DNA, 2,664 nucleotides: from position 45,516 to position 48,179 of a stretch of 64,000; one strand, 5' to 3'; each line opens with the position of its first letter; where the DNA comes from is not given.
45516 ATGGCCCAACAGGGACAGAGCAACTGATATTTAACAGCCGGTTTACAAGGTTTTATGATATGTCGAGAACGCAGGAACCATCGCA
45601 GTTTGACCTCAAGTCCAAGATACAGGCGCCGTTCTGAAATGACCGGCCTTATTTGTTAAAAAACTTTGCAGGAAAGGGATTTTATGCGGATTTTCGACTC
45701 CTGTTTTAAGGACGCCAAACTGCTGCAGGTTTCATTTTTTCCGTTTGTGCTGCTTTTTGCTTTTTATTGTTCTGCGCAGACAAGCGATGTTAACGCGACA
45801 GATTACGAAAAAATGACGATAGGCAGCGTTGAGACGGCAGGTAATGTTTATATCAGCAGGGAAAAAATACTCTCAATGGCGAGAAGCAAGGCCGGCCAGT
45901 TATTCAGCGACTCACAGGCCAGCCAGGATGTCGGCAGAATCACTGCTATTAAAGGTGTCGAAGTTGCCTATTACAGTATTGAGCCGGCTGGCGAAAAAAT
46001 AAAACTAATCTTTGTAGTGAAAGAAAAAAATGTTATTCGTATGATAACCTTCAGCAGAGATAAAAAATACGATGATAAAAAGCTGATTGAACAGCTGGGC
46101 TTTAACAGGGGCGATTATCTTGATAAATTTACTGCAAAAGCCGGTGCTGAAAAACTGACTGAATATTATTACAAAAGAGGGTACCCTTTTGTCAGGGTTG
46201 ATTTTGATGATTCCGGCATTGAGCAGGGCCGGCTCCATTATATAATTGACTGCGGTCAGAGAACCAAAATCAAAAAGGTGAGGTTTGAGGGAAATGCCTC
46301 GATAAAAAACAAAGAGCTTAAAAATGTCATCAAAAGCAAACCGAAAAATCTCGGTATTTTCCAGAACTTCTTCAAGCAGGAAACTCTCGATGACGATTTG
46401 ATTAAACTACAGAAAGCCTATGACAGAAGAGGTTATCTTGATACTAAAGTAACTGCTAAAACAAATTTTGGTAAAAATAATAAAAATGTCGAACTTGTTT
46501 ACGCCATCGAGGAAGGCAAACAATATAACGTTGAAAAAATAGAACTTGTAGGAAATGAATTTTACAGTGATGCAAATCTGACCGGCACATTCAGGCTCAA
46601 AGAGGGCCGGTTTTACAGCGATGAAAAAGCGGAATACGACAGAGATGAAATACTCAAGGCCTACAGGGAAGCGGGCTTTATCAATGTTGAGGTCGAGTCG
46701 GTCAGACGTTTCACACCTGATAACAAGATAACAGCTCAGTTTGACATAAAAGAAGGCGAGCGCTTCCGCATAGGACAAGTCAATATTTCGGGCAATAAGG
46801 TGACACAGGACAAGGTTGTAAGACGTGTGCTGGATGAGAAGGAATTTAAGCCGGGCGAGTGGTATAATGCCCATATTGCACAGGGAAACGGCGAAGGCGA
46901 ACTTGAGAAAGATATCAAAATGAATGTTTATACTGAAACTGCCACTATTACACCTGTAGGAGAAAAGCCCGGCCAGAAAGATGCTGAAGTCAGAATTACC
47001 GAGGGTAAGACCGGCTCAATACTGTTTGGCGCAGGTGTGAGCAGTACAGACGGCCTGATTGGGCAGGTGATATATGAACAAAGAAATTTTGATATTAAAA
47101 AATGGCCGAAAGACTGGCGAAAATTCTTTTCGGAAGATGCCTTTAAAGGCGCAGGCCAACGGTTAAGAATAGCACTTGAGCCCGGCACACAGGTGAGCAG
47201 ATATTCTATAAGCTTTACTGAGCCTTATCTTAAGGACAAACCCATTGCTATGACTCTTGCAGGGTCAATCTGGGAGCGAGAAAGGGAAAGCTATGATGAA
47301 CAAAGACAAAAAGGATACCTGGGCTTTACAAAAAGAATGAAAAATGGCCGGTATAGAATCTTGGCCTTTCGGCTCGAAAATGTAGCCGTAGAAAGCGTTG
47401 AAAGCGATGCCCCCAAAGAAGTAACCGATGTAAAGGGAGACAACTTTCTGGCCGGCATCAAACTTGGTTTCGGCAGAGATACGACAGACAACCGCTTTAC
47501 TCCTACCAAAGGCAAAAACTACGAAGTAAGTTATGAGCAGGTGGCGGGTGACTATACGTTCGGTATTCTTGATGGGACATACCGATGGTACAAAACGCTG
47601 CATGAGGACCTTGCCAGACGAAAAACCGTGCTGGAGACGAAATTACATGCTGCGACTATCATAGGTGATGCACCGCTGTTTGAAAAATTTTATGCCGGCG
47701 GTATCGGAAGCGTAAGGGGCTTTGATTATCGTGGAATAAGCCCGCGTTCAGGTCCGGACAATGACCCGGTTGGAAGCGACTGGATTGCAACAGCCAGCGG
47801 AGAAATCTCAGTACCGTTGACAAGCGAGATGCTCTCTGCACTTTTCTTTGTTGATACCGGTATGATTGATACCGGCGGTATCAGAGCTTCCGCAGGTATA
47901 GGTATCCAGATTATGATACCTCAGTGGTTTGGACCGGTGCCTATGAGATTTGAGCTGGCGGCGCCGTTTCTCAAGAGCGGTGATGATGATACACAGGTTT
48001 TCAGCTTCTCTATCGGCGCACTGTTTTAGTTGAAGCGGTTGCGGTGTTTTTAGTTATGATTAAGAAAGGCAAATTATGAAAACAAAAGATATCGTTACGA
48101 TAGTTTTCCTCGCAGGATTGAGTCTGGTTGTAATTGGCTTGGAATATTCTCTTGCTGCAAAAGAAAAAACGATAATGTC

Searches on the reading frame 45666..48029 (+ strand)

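Call 51: search_protein_families(library=pfam, proteins=[window:45666-48029:+], max_evalue=0.001)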
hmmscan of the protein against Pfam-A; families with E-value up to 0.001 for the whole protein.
window:45666-48029:+ (787 aa): 4 families
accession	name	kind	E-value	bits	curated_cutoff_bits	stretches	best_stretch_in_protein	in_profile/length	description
PF01103.29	Omp85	-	7.2e-44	151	24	1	493-786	2-324/325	Omp85 superfamily domain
PF07244.20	POTRA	-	1.9e-43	147.5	21.3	4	201-284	2-79/79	Surface antigen variable number repeat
PF08479.16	POTRA_2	-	7.3e-08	32.6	24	0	161-190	40-69/76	POTRA domain, ShlB-type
PF08478.15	POTRA_1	-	7.7e-07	29.8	23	0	367-393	1-27/69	POTRA domain, FtsQ-type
